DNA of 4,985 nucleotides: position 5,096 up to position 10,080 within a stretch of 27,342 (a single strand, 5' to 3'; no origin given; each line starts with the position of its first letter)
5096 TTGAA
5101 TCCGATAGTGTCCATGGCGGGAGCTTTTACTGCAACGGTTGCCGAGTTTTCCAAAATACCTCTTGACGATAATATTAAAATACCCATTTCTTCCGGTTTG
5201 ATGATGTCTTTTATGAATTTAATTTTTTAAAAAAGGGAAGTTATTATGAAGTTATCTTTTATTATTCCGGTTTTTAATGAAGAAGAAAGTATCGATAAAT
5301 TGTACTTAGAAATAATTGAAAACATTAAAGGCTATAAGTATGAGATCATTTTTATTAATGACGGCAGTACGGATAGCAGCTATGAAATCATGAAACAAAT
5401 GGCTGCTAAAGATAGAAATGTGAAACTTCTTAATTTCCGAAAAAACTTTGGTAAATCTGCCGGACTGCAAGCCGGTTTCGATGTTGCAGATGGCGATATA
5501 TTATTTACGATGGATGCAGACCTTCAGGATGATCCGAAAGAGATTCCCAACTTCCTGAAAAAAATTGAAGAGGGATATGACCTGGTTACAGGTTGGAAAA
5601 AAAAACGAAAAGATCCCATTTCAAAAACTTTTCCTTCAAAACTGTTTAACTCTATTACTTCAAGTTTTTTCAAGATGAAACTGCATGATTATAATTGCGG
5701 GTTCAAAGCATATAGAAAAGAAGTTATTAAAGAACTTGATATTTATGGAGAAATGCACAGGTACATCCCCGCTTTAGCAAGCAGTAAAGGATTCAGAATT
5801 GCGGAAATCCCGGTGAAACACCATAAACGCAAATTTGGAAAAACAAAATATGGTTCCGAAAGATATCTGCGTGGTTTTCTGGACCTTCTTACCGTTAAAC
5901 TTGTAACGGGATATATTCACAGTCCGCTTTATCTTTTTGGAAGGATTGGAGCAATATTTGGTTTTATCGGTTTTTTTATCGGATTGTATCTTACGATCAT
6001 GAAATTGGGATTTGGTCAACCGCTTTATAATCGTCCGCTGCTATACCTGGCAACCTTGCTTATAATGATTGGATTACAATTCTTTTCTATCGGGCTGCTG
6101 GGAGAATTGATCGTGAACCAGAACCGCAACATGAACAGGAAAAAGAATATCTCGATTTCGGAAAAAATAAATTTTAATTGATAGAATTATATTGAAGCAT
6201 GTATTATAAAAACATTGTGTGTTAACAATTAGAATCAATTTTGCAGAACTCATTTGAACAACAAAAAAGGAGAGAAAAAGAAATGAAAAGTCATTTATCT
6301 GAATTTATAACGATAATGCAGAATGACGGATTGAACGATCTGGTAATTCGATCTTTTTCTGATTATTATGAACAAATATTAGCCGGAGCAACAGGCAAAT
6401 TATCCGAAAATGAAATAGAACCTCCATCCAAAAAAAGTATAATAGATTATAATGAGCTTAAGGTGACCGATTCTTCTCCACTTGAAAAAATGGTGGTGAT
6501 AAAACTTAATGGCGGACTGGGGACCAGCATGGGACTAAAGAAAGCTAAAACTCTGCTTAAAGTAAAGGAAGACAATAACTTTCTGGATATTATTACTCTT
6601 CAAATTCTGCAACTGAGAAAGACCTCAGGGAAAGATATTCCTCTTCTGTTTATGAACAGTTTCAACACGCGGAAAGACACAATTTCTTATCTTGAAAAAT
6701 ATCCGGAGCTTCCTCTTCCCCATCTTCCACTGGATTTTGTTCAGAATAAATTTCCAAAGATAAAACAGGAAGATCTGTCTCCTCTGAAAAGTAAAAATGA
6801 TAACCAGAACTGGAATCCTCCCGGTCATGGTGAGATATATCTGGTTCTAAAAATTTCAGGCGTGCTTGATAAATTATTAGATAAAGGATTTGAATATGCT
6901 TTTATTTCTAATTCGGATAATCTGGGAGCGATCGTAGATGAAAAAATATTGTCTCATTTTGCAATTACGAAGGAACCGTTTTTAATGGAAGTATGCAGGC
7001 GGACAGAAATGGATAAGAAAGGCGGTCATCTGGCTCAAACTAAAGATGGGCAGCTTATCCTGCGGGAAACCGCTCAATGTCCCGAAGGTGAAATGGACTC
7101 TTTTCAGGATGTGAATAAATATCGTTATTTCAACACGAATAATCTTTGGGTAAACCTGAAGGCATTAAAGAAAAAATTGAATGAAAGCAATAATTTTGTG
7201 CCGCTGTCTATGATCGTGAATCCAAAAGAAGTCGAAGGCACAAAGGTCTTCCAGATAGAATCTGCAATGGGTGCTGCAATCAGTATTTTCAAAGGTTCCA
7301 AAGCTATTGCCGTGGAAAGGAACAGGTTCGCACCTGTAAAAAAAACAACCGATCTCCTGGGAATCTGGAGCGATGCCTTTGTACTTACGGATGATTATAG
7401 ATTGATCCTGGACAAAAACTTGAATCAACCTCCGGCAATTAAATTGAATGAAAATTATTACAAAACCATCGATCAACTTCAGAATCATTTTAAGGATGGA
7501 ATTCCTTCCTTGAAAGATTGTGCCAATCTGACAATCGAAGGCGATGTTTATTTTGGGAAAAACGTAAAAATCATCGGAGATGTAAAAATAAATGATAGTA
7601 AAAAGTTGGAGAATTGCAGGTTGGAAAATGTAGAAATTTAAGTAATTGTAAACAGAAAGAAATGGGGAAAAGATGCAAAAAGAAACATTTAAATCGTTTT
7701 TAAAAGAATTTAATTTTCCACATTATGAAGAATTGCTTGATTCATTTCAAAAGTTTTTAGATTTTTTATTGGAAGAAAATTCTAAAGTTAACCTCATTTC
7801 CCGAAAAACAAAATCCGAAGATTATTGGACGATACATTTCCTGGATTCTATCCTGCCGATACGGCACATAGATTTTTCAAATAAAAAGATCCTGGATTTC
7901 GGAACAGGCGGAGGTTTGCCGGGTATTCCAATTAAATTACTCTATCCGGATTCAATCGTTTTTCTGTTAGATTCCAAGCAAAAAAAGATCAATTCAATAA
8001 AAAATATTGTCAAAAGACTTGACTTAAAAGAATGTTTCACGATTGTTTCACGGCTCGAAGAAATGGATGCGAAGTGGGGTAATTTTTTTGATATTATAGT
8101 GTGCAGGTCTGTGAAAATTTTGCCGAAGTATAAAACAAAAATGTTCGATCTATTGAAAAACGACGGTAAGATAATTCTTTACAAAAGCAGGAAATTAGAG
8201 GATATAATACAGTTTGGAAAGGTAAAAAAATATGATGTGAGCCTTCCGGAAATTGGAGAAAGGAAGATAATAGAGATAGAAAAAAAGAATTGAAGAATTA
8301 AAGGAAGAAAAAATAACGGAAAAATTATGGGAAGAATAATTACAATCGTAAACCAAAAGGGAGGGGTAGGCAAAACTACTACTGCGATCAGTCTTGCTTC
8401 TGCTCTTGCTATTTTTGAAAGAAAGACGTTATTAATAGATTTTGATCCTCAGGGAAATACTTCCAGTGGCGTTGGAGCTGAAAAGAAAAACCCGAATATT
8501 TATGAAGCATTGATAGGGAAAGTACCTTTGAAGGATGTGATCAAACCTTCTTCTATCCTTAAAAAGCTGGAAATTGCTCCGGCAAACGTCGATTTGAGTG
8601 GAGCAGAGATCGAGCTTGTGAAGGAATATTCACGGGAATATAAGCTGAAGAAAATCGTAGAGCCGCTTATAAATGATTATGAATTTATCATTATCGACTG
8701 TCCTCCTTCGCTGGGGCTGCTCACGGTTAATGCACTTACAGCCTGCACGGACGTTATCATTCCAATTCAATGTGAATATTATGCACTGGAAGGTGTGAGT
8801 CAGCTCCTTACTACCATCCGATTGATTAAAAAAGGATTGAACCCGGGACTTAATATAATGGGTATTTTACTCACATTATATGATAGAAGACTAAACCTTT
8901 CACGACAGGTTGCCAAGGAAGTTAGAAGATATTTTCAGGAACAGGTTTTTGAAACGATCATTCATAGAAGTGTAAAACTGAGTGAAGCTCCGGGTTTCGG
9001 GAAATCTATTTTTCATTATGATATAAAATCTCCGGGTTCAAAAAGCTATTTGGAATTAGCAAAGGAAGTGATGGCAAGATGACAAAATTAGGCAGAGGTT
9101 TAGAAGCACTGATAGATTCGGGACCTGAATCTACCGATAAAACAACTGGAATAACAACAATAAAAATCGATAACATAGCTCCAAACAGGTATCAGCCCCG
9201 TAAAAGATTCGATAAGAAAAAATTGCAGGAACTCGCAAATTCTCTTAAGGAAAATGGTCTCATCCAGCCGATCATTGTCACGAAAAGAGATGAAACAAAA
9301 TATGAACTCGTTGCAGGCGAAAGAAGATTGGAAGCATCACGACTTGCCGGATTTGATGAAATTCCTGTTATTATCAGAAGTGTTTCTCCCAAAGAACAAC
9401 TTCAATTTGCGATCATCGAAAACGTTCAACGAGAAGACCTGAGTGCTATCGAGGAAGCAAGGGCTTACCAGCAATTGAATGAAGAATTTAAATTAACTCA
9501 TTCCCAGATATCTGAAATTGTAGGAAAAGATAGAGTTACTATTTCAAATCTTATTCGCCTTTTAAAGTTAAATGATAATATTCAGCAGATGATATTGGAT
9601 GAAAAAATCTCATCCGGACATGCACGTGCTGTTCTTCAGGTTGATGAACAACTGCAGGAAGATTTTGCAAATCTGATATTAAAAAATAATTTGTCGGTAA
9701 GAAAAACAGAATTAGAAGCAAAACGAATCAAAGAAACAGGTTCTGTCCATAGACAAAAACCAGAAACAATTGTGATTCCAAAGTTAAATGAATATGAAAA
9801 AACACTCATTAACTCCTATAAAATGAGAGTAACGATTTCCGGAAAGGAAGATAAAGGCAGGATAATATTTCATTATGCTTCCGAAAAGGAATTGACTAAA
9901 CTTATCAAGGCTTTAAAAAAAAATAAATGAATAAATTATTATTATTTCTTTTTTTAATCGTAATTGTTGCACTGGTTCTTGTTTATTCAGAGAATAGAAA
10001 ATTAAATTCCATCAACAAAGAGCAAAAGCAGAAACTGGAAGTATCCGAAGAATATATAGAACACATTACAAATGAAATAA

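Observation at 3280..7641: Ferredoxin-GGR-isoprenoid kinase-GT2-UGPase cluster: possible dolichol-like or saturated isoprenoid pathway in a bacterium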

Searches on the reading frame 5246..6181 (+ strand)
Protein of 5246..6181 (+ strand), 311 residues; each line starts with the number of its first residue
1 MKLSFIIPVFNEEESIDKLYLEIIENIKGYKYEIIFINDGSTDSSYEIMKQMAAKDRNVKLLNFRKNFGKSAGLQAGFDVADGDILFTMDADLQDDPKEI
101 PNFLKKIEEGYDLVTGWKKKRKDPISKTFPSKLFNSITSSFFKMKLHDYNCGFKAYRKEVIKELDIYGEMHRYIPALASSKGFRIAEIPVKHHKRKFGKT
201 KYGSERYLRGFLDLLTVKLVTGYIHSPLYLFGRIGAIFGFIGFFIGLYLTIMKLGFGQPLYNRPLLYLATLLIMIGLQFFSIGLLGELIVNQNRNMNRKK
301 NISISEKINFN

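Call 3: search_protein_families(library=pfam, proteins=[window:5246-6181:+], max_evalue=0.01)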
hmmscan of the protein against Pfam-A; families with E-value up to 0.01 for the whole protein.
window:5246-6181:+ (311 aa): 3 families
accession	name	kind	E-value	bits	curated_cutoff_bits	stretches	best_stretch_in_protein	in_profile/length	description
PF00535.33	Glycos_transf_2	-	4.6e-36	124.7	23.3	1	4-164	1-167/168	Glycosyl transferase family 2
PF10111.15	Glyco_tranf_2_2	-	1.9e-07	31.3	27.3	1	4-94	1-93/276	Glycosyltransferase like family 2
PF13641.12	Glyco_tranf_2_3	-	0.00072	20.1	27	1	3-119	3-124/230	Glycosyltransferase like family 2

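Call 12: search_protein_families(library=ncbifam, proteins=[window:5246-6181:+], max_evalue=0.01)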
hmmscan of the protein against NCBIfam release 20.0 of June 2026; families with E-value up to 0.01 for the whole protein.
window:5246-6181:+ (311 aa): 20 families
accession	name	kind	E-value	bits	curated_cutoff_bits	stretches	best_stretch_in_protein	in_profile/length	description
NF007986.1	PRK10714.1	equivalog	3.7e-56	190.4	529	1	2-291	7-295/316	undecaprenyl-phosphate 4-deoxy-4-formamido-L-arabinose transferase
NF047588.1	GlcsyltransPgfSStrep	equivalog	1.1e-48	166.1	500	1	1-292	1-290/308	glycosyltransferase PgfS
TIGR04182.1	glyco_TIGR04182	equivalog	5.1e-26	91.7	325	1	4-298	3-291/293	S-layer glycoprotein N-glycosyltransferase AglJ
TIGR03937.1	PgaC_IcaA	equivalog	4.6e-18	65.4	422.3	1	2-109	46-152/407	poly-beta-1,6-N-acetyl-D-glucosamine synthase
NF041391.1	DPhHxTase_Halo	equivalog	1.1e-15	57.2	375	1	9-201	3-191/213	dolichyl-phosphate hexose transferase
NF007482.0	PRK10073.1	equivalog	1.3e-15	57.2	423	1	2-105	7-108/334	glycosyltransferase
NF058614.1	PPMAGASynPpgS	equivalog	7.9e-13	48.3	370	1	5-201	4-205/226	polyprenyl-phospho-N-acetylgalactosaminyl synthase PpgS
TIGR04283.1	glyco_like_mftF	equivalog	7.7e-11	42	182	1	3-95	1-85/221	TIGR04283 family arsenosugar biosynthesis glycosyltransferase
NF050050.1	ProtGlycPglI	equivalog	1.3e-08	34.6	500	1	2-120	3-121/306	GalNAc(5)-diNAcBac-PP-undecaprenol beta-1,3-glucosyltransferase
TIGR03111.1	glyc2_xrt_Gpos1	hypoth_equivalog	2.7e-08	33.1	363.95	1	3-128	51-179/439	TIGR03111 family XrtG-associated glycosyltransferase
NF010496.0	PRK13915.1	equivalog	7.5e-08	31.8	262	1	2-97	32-131/307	glucosyl-3-phosphoglycerate synthase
NF047683.1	TeichurnBiosyTuaG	equivalog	7.6e-08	32.3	400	1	3-98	8-102/252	teichuronic acid biosynthesis protein TuaG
NF041875.1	EPS_EpsD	equivalog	8e-08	32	370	1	3-113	1-110/325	exopolysaccharide biosynthesis glycosyltransferase EpsD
NF053739.1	GlytfEpsEBac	equivalog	1.5e-07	30.7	450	1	2-92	2-92/265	glycosyltransferase EpsE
NF045692.1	OglycostaseCruG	equivalog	3.6e-06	26.2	600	1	2-115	42-161/386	2'-O-glycosyltransferase CruG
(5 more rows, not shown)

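Call 75: search_solved_structures(query=window:5246-6181:+, max_evalue=0.00001)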
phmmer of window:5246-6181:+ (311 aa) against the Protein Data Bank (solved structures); distinct sequences matched with E-value up to 0.00001: 12.
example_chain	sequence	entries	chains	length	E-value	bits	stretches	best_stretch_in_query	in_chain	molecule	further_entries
9hwj_A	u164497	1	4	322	2.2e-50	174.8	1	2-290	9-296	Undecaprenyl-phosphate 4-deoxy-4-formamido-L-arabinose transferase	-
9bhc_C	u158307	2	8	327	4e-50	174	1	2-291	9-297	Undecaprenyl-phosphate 4-deoxy-4-formamido-L-arabinose transferase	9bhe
8vxh_A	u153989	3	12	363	5.7e-50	173.5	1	2-290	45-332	Undecaprenyl-phosphate 4-deoxy-4-formamido-L-arabinose transferase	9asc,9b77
5eke_A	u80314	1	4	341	7.7e-34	120.5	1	2-289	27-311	Uncharacterized glycosyltransferase sll0501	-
5ekp_C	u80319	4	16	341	1.4e-33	119.6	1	2-289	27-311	Uncharacterized glycosyltransferase sll0501 | Glycosyltransferase sll0501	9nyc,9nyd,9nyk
9nye_A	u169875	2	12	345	1.5e-33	119.6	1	2-289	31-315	Glycosyltransferase sll0501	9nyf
5mlz_A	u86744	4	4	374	8.5e-22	80.9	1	1-206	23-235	Dolichol monophosphate mannose synthase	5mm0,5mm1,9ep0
5hea_A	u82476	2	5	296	1.8e-08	37.1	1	3-92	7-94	Putative glycosyltransferase (GalT1)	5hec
3bcv_A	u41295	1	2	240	1.1e-06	31.3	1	2-94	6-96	Putative glycosyltransferase protein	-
6p61_A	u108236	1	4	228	1.3e-06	31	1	3-93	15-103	Glycosyltransferase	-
7pdo_A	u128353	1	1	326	5.8e-06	28.9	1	3-120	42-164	Glucosyl-3-phosphoglycerate synthase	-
7p5l_A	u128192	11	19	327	5.8e-06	28.9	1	3-120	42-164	Glucosyl-3-phosphoglycerate synthase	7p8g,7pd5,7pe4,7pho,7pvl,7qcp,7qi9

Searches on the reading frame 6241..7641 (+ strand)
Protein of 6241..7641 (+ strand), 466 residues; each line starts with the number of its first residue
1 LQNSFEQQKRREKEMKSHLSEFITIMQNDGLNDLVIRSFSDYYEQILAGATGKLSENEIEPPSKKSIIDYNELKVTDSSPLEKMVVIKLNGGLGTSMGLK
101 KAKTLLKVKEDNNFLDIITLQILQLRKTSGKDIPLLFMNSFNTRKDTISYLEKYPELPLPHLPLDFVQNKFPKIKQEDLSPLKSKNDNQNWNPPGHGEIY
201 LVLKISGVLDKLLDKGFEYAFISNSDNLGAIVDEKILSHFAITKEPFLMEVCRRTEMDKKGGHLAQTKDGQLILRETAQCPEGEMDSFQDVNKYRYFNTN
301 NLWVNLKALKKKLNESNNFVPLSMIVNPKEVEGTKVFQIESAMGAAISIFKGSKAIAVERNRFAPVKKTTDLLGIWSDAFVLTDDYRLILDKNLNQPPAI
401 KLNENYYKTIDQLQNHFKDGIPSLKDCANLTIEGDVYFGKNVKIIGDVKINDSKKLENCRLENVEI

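Call 3: search_protein_families(library=pfam, proteins=[window:6241-7641:+], max_evalue=0.01)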
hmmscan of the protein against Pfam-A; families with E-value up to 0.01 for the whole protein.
window:6241-7641:+ (466 aa): 1 family
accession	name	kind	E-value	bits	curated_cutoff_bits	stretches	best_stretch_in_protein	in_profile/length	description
PF01704.24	UDPGP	-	1.3e-138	462.7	22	1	37-444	2-412/413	UTP--glucose-1-phosphate uridylyltransferase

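Call 12: search_protein_families(library=ncbifam, proteins=[window:6283-7641:+], max_evalue=0.01)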
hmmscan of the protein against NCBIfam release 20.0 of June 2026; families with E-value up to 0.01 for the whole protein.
window:6283-7641:+ (452 aa): 0 families

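Call 74: search_solved_structures(query=window:6283-7641:+, max_evalue=1e-10)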
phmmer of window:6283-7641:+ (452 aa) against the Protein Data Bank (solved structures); distinct sequences matched with E-value up to 1e-10: 16.
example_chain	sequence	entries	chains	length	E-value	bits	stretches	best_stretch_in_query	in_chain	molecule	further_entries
3gue_A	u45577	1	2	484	4.3e-110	372.1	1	11-440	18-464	UTP-glucose-1-phosphate uridylyltransferase 2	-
2oef_A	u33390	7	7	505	1.3e-108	367.3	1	12-439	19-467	UTP-glucose-1-phosphate uridylyltransferase 2, putative | UDP-glucose pyrophosphorylase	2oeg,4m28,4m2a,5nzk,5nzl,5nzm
5nzi_A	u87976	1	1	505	4.6e-108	365.4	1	12-439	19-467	UDP-glucose pyrophosphorylase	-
4m2b_A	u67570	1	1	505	5.2e-108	365.3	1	12-439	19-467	UDP-glucose pyrophosphorylase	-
5nzg_A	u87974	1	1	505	6.4e-108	365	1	12-439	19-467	UDP-glucose pyrophosphorylase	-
5nzh_A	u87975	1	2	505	8.5e-108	364.6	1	12-439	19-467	UDP-glucose pyrophosphorylase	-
5nzj_A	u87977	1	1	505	2.3e-107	363.1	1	12-439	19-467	UDP-glucose pyrophosphorylase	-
4j18_A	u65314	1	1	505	4.4e-107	362.2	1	12-439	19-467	UDP-glucose pyrophosphorylase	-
5weg_A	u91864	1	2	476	2.9e-89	303.5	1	25-438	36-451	UTP--glucose-1-phosphate uridylyltransferase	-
1z90_A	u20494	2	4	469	1.5e-87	297.8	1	25-436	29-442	AT3g03250 protein | Probable UTP-glucose-1-phosphate uridylyltransferase 2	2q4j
2icx_A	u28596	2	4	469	1.5e-87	297.8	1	25-436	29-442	Probable UTP-glucose-1-phosphate uridylyltransferase 2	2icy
4r7p_A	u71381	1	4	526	8.3e-86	292.1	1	41-436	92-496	UTP--glucose-1-phosphate uridylyltransferase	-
3r2w_A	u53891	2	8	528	8.4e-86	292.1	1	41-436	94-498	UTP--glucose-1-phosphate uridylyltransferase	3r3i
7ppr_A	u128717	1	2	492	1.3e-83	284.9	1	41-436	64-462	UTP--glucose-1-phosphate uridylyltransferase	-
8c0b_A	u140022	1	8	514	3.2e-83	283.6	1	41-436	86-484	UTP--glucose-1-phosphate uridylyltransferase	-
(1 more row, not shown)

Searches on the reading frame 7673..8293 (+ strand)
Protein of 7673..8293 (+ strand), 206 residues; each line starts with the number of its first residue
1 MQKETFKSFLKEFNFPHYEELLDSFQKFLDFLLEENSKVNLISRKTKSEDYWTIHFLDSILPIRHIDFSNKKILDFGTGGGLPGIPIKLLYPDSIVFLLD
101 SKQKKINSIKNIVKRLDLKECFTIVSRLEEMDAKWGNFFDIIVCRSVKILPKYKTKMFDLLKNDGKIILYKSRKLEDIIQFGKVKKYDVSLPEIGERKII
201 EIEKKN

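Call 3: search_protein_families(library=pfam, proteins=[window:7673-8293:+], max_evalue=0.01)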
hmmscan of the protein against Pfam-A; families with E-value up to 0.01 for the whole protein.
window:7673-8293:+ (206 aa): 6 families
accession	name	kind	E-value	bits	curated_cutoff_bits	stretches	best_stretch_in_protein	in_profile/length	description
PF02527.21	GidB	-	3.3e-35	121.5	27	1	23-179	3-156/184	rRNA small subunit methyltransferase G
PF13847.12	Methyltransf_31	-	1.1e-08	35.3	27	1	69-179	3-119/145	Methyltransferase domain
PF05175.20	MTS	-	0.00018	21.6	23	1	65-144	26-104/170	Methyltransferase small domain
PF10294.15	Methyltransf_16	-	0.00019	21.7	21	1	64-114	41-91/174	Lysine methyltransferase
PF13649.12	Methyltransf_25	-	0.00034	21.7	27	1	73-165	1-97/97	Methyltransferase domain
PF08242.18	Methyltransf_12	-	0.0055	17.8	30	0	74-147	1-74/98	Methyltransferase domain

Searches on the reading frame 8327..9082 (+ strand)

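Call 3: search_protein_families(library=pfam, proteins=[window:8327-9082:+], max_evalue=0.01)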
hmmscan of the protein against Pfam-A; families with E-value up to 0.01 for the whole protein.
window:8327-9082:+ (251 aa): 7 families
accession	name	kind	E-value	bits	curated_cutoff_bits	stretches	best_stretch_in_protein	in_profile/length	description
PF13614.12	AAA_31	-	1.3e-61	208.1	27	1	3-177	2-177/177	AAA domain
PF01656.29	CbiA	-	6.6e-27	94.4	25.4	1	5-227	1-124/125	CobQ/CobB/MinD/ParA nucleotide binding domain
PF09140.17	MipZ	-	6.2e-09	36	20.7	1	4-45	2-43/262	ATPase MipZ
PF10609.15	ParA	-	1.6e-08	34.7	27.1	1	3-159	4-155/246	NUBPL iron-transfer P-loop NTPase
PF06564.18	CBP_BcsQ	-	3.9e-08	33.5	21.3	1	4-246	3-231/234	Cellulose biosynthesis protein BcsQ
PF00142.24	Fer4_NifH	-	6.2e-07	29.6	25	1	8-79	5-75/271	4Fe-4S iron sulfur cluster binding proteins, NifH/frxC family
PF02374.21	ArsA_ATPase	-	8.2e-07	29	24.3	1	7-46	5-44/305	Anion-transporting ATPase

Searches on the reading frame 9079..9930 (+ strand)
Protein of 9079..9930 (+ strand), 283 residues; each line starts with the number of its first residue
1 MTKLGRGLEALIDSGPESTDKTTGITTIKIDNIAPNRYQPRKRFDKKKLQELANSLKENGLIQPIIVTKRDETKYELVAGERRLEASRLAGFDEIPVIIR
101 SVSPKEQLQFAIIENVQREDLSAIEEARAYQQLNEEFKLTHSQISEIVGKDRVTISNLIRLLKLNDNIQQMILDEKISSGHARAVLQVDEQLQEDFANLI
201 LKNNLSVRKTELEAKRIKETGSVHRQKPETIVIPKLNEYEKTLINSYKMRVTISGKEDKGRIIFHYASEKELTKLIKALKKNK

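Call 3: search_protein_families(library=pfam, proteins=[window:9079-9930:+], max_evalue=0.01)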
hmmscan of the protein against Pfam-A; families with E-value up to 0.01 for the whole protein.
window:9079-9930:+ (283 aa): 4 families
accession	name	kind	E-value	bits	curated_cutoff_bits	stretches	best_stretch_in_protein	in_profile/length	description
PF02195.25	ParB_N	-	2.2e-33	114.6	26.3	1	25-117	3-95/95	ParB N-terminal domain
PF17762.8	HTH_ParB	-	8.9e-33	112.9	22.6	1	119-218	1-101/102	ParB HTH domain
PF01978.25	TrmB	-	0.0026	18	25.6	0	126-164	10-48/68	Sugar-specific transcriptional regulator TrmB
PF10279.14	Latarcin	-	0.0059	17.3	25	1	112-140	26-56/64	Latarcin precursor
